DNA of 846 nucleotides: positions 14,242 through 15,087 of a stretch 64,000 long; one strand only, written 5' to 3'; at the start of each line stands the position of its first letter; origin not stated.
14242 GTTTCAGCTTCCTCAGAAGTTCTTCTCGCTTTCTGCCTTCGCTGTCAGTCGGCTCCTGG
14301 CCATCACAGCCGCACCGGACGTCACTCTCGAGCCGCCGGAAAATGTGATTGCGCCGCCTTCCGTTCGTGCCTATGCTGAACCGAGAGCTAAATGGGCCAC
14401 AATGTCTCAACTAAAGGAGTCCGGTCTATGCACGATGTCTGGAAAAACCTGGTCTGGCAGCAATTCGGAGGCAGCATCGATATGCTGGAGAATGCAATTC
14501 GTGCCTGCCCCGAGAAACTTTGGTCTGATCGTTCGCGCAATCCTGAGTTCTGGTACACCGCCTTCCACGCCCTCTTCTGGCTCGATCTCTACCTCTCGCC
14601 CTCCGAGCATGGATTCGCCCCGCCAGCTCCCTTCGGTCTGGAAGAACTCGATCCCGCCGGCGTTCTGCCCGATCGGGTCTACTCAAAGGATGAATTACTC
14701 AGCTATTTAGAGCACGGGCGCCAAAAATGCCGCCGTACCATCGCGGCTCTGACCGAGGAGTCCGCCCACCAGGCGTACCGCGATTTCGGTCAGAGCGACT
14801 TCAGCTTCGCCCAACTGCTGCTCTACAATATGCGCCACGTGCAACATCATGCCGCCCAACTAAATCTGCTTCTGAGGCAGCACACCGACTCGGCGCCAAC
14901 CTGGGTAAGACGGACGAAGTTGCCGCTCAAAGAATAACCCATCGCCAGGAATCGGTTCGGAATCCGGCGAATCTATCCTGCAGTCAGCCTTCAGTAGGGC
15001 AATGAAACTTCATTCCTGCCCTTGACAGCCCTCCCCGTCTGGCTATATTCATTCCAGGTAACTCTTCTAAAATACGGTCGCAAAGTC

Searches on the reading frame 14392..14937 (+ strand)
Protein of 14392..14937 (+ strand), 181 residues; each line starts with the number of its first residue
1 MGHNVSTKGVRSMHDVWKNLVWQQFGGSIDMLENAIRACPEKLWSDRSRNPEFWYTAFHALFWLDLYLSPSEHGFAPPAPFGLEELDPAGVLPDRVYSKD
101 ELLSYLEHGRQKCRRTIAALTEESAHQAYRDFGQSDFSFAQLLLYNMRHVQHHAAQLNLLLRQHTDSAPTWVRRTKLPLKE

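Call 48: search_protein_families(library=pfam, proteins=[window:14392-14937:+], max_evalue=0.00001)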
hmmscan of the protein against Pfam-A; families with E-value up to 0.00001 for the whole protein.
window:14392-14937:+ (181 aa): 1 family
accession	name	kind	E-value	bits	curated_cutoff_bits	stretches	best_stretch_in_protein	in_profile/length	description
PF12867.12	DinB_2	-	1.1e-08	36.1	24.8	1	28-157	5-128/128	DinB superfamily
